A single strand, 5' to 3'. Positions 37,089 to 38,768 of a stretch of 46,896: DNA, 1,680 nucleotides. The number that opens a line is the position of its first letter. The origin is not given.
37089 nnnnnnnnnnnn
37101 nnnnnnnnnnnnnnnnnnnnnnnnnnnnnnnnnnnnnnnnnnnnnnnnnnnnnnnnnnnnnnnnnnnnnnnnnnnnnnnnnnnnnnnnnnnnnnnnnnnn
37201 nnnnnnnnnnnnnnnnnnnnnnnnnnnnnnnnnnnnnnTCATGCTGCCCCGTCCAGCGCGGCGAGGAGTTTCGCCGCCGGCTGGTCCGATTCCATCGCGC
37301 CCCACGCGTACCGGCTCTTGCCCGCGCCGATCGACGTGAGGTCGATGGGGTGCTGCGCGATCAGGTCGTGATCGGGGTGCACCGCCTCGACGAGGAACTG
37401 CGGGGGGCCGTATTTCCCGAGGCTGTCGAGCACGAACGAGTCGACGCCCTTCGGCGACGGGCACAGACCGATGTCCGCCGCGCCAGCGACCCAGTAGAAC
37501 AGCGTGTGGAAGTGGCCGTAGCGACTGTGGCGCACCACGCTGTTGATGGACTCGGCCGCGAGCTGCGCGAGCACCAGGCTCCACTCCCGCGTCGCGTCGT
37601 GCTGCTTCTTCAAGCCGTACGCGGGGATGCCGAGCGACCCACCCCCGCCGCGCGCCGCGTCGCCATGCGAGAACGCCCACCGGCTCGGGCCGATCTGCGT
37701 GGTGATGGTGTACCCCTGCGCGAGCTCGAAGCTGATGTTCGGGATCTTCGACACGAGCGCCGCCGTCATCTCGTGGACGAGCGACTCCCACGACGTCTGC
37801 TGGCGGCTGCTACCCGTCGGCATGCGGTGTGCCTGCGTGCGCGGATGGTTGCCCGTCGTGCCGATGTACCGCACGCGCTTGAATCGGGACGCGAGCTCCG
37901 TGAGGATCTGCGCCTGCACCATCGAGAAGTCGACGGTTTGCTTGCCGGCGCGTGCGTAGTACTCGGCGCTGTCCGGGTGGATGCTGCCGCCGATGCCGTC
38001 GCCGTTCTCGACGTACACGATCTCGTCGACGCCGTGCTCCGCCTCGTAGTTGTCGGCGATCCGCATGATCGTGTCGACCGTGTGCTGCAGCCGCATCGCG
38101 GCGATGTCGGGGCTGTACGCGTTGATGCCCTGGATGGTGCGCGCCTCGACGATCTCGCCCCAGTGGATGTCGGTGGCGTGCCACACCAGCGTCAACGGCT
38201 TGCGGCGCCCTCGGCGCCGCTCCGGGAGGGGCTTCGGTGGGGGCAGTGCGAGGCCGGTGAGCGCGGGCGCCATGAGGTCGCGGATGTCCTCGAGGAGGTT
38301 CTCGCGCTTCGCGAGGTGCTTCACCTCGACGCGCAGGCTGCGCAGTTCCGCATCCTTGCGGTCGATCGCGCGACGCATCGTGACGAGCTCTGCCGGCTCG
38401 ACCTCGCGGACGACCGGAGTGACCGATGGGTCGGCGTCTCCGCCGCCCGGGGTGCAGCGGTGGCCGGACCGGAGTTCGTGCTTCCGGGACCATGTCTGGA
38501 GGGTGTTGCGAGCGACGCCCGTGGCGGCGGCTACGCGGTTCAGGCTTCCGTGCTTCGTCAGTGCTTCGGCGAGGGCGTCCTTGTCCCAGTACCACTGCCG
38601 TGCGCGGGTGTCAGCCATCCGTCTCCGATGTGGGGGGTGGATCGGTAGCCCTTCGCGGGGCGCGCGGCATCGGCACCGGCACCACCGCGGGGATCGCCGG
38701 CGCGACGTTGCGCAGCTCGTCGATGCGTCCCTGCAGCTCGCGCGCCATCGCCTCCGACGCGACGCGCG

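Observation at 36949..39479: Coupled 4-gene operon (4-TM protein, TM/coiled-coil protein, HTH-metallophosphoesterase, small acidic protein) between tail and lysis genes: candidate uncharacterised prophage defence or exclusion module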

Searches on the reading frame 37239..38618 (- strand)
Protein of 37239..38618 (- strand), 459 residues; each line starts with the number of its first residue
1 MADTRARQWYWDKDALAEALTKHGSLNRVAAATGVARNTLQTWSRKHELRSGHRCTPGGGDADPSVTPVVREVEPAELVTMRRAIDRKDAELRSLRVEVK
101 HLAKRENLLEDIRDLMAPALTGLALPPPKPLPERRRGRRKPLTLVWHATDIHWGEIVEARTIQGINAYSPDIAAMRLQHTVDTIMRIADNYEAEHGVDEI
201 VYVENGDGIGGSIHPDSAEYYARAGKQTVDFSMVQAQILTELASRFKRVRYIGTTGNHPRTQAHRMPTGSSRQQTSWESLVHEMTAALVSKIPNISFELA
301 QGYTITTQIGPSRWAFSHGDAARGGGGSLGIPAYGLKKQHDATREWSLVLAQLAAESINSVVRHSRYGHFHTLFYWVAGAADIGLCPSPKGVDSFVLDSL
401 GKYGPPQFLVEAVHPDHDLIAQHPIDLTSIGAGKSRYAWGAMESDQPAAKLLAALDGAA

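Call 3: search_protein_families(library=pfam, proteins=[window:37239-38618:-], max_evalue=1)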
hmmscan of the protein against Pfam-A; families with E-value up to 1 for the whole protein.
window:37239-38618:- (459 aa): 3 families
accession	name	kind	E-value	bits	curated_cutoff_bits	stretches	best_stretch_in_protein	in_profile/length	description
PF01527.26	HTH_Tnp_1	-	0.0074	16.9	24.1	1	14-79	14-71/75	Transposase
PF12728.13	HTH_17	-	0.086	13.6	27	0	29-51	7-30/51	Helix-turn-helix domain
PF13411.12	MerR_1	-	0.86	10.2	21.6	1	26-53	3-30/69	MerR HTH family regulatory protein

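Call 4: search_protein_families(library=phrogs, proteins=[window:37239-38618:-], max_evalue=0.1)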
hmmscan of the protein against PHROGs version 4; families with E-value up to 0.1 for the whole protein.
window:37239-38618:- (459 aa): 2 families
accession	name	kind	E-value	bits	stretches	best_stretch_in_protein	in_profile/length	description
phrog_284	-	DNA, RNA and nucleotide metabolism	5e-39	135.3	1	78-428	68-395/398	exonuclease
phrog_704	-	DNA, RNA and nucleotide metabolism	5.7e-06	26.7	1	12-237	5-219/390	DNA repair exonuclease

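Call 5: search_protein_families(library=padloc, proteins=[window:37239-38618:-], max_evalue=1)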
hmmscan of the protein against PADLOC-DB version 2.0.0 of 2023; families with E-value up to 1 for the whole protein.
window:37239-38618:- (459 aa): 0 families

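Call 8: search_dna_similar(query=window:37239-38618:-, collection=phages, mode=protein, max_rows=40, rows=spread)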
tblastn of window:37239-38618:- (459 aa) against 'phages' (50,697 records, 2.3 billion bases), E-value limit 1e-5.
Records with a match: 23; places in all: 23; records where one place covers at least 80% of the query: 0.
Best place of each record, by identity: <60% 23.
By first word of the organism name: Parabacteroides 15; Bacillus 7; Caudoviricetes 1.
By host as written in the record: Parabacteroides merdae DA116 6; Bacillus subtilis BEST7003 3; Parabacteroides merdae DA708 3; Parabacteroides merdae DA682 3; Bacillus subtilis 2; Parabacteroides merdae DA21 2; - 1; Bacillus subtilis Delta6 1; and 2 more.
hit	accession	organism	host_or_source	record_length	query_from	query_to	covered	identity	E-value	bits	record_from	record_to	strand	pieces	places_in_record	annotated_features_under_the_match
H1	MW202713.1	Caudoviricetes sp.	Manatee Spring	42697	17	318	66%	22.6%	7e-10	67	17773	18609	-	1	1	archeal DNA polymerase iI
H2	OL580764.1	Bacillus phage vB_BsuS-Goe14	Bacillus subtilis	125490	149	318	37%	26.9%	4e-6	56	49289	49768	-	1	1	hypothetical protein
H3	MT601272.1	Bacillus phage vB_BsuS-Goe11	Bacillus subtilis Delta6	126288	149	318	37%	26.9%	4e-6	56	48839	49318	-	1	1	hypothetical: hypothetical protein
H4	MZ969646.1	Bacillus phage BUCT082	Bacillus subtilis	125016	149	318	37%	26.9%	5e-6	55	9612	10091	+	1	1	metallophosphoesterase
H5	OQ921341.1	Bacillus phage SPbetaL1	Bacillus subtilis BEST7003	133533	149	318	37%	26.3%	6e-6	55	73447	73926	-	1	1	hypothetical protein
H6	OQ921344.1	Bacillus phage SPbetaL4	Bacillus subtilis BEST7003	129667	149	318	37%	26.3%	6e-6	55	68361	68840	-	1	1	hypothetical protein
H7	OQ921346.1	Bacillus phage SPbetaL6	Bacillus subtilis BEST7003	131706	149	318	37%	26.3%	6e-6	55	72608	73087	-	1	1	hypothetical protein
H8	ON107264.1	Bacillus phage BUCT083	Bacillus subtilis subsp. subtilis str. ...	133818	149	318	37%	26.3%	9e-6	54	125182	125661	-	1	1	metallophosphoesterase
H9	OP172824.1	Parabacteroides phage PM116P1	Parabacteroides merdae DA116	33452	148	261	25%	28.3%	3e-6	56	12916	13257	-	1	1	hypothetical protein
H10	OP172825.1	Parabacteroides phage PM116P2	Parabacteroides merdae DA116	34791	148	261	25%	28.3%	3e-6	56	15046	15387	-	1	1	hypothetical protein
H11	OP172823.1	Parabacteroides phage PM93P1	Parabacteroides merdae BSC93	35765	148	261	25%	28.3%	3e-6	56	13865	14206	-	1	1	hypothetical protein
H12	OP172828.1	Parabacteroides phage PM116P6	Parabacteroides merdae DA116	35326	148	261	25%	28.3%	3e-6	56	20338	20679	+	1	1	hypothetical protein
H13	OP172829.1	Parabacteroides phage PM116P7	Parabacteroides merdae DA116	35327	148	261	25%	28.3%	3e-6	56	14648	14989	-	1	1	hypothetical protein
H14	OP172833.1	Parabacteroides phage PM708P2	Parabacteroides merdae DA708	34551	148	261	25%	28.3%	3e-6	56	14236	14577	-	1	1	hypothetical protein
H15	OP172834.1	Parabacteroides phage PM708P3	Parabacteroides merdae DA708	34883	148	261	25%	28.3%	3e-6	56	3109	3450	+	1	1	hypothetical protein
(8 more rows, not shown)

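Call 10: find_homologous_proteins(query=window:37239-38618:-)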
Query window:37239-38618:- (459 aa): 42 proteins with E <= 0.001 among 8000 candidates.
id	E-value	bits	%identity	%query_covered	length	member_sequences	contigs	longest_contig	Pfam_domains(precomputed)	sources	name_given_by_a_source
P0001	0.0e+0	1049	100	100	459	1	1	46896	-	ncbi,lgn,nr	ncbi:MAG: hypothetical protein JWM98_1817 [Thermoleophilia bacterium]|nr:hypothetical protein [Therm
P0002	7.3e-235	798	77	98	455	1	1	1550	PF13384.13,PF13518.13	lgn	-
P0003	2.6e-229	780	76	97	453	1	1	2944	-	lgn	-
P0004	7.7e-223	758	75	97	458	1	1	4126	-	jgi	jgi:hypothetical protein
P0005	2.7e-217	740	70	98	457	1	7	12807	-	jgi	jgi:hypothetical protein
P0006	2.4e-204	697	68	97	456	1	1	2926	PF13518.13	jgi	jgi:transposase-like protein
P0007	1.6e-174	599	58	94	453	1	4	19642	-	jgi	jgi:transposase-like protein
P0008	1.8e-173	596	60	94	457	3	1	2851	-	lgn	-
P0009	5.3e-165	568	55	96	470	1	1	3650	-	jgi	jgi:hypothetical protein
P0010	6.2e-163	561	56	97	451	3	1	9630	-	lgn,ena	-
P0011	8.5e-163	560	57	97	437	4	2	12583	-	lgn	-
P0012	5.7e-161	554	55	96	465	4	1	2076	-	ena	-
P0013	2.2e-160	553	55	97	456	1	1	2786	-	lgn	-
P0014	9.5e-159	547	58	98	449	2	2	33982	-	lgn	-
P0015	1.0e-158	547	54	95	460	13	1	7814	-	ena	-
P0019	1.6e-154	533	57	91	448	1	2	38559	-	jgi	jgi:plasmid stabilization system protein ParE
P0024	2.1e-148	513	53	94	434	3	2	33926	-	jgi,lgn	-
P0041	2.0e-101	358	42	95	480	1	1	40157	-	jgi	jgi:hypothetical protein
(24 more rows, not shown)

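Call 11: search_solved_structures(query=window:37239-38618:-, max_evalue=1, show_alignments=2)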
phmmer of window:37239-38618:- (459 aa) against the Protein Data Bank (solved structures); distinct sequences matched with E-value up to 1: 0.

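Call 12: find_encoding_contigs(protein=P0014, flank=10000, max_places=2)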
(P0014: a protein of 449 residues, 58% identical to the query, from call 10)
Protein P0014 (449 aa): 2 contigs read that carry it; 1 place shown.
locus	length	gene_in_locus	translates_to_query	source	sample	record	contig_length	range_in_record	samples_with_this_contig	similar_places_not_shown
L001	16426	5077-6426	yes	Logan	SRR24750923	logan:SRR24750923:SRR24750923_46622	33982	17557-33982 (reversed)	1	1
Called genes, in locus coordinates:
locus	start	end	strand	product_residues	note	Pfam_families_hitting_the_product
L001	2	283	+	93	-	?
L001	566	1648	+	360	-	PF00589:Phage_integrase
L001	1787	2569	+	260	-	-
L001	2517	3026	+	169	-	-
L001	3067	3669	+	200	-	-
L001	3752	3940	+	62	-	-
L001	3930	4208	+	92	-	-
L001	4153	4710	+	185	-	-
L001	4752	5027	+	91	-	-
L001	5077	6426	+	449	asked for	-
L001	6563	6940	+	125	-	-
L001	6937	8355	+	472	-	-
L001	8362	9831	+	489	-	PF05133:SPP1_portal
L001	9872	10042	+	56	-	-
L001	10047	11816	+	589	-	PF04233:Phage_Mu_F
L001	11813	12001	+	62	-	-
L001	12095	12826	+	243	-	PF06810:Phage_scaffold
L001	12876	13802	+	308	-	-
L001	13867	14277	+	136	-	-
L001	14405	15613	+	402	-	PF13692:Glyco_trans_1_4, PF00534:Glycos_transf_1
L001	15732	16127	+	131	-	-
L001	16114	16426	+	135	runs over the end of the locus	-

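Call 13: find_encoding_contigs(protein=P0041, flank=10000, max_places=2)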
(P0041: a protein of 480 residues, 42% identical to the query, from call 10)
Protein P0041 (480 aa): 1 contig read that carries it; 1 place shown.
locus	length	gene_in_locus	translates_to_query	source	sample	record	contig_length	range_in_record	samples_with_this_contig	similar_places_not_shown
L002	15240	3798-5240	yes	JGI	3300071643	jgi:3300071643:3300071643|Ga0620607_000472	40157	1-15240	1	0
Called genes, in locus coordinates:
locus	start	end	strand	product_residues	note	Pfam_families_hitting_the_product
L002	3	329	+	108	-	?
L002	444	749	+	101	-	-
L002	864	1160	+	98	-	-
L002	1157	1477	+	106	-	-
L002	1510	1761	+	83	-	-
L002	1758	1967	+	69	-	-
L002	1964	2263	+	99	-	-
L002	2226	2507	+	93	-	-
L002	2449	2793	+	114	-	-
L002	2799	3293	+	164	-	PF11753:DUF3310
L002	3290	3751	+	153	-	-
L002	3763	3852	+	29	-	-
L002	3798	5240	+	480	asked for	-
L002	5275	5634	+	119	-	-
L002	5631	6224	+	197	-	-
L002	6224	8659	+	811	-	-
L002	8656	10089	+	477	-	-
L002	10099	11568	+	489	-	PF05133:SPP1_portal (weak)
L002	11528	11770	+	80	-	-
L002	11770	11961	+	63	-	-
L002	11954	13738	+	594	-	PF04233:Phage_Mu_F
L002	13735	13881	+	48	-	-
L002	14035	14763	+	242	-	PF06810:Phage_scaffold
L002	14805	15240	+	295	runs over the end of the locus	PF25209:Phage_capsid_4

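Call 14: find_encoding_contigs(protein=P0001, flank=10000, max_places=3)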
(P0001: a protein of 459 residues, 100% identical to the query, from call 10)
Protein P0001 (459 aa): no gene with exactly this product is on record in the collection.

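Call 15: find_encoding_contigs(protein=P0019, flank=10000, max_places=2)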
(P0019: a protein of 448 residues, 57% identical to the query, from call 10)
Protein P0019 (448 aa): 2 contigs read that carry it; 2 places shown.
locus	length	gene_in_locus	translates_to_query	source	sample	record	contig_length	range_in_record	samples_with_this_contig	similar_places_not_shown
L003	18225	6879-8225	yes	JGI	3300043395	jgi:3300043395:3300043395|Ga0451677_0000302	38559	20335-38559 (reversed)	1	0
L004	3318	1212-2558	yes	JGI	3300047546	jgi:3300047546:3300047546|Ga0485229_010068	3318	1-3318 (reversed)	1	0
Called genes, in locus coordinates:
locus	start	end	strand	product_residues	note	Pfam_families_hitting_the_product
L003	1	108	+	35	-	?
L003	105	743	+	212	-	-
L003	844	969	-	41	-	-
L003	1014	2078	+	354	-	PF00589:Phage_integrase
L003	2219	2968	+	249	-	-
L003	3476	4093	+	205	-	-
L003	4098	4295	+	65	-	-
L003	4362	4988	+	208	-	-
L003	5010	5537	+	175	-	-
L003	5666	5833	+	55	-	-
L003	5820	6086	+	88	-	-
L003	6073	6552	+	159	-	-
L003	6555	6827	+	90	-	-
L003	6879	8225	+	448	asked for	-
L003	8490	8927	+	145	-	PF05063:MT-A70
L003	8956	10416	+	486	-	-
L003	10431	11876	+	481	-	PF05133:SPP1_portal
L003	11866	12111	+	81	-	-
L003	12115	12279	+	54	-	-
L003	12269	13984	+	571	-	PF04233:Phage_Mu_F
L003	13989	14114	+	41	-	-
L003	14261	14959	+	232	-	PF06810:Phage_scaffold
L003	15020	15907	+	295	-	PF25209:Phage_capsid_4 (weak)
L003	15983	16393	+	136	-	-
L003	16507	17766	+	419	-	PF13692:Glyco_trans_1_4, PF00534:Glycos_transf_1 (weak)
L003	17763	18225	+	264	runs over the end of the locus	-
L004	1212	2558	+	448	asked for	-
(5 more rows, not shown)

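Call 16: find_encoding_contigs(protein=P0005, flank=10000, max_places=3)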
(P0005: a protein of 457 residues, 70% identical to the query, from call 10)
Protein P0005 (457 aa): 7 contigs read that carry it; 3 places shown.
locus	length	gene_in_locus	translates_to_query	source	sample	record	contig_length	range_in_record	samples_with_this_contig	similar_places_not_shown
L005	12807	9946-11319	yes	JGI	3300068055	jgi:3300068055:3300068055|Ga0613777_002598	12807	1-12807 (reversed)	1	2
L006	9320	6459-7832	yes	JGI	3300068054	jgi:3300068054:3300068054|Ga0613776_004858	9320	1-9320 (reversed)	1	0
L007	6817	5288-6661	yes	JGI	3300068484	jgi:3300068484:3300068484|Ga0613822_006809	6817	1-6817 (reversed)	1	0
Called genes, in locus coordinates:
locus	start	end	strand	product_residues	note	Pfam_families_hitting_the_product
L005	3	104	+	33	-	?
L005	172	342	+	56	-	PF03693:ParD_antitoxin (weak)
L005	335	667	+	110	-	-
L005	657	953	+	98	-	-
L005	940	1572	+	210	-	PF13392:HNH_3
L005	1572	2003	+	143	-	-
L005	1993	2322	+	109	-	-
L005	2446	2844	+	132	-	-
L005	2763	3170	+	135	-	-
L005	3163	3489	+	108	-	-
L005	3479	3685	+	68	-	-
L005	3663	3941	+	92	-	-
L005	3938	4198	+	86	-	-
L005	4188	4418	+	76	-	-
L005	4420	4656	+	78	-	-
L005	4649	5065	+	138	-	-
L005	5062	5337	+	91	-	PF12728:HTH_17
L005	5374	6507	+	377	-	PF00589:Phage_integrase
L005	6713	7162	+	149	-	PF03330:DPBB_1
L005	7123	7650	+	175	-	PF13392:HNH_3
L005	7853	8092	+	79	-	-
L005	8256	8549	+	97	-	-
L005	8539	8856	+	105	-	-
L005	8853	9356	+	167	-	PF05866:RusA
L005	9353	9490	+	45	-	-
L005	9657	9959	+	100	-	PF14279:HNH_5 (faint), PF01844:HNH (weak)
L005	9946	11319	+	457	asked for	-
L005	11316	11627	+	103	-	-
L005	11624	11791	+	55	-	-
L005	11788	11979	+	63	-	-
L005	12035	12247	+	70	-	-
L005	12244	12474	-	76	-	-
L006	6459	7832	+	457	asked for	-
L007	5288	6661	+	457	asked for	-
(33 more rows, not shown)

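Call 17: find_encoding_contigs(protein=P0007, flank=10000, max_places=3)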
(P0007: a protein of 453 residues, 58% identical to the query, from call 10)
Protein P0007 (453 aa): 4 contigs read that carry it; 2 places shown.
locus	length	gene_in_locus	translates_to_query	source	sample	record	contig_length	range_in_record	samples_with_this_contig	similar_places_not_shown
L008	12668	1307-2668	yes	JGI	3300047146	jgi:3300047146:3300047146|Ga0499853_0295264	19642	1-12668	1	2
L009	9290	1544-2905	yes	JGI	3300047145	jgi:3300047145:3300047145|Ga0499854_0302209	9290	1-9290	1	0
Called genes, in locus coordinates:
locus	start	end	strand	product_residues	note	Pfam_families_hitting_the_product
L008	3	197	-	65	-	?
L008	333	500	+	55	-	-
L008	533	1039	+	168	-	-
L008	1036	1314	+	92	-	-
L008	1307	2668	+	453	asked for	-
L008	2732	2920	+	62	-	-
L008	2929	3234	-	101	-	-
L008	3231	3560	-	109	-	PF13560:HTH_31, PF01381:HTH_3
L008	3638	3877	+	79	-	PF13560:HTH_31, PF12844:HTH_19, PF01381:HTH_3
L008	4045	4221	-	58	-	-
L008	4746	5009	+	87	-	-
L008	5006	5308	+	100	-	-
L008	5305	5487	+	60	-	-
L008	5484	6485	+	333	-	-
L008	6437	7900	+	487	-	PF00772:DnaB, PF03796:DnaB_C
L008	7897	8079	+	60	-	-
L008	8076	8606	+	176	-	-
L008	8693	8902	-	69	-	-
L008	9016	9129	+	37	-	-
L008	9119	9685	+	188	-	PF05063:MT-A70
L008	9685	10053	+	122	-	-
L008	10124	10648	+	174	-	PF02592:Vut_1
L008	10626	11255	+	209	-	-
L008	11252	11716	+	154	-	PF27050:Phage_P22_Y8K6 (weak)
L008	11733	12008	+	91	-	-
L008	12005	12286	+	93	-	-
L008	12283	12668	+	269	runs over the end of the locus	-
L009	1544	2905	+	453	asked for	-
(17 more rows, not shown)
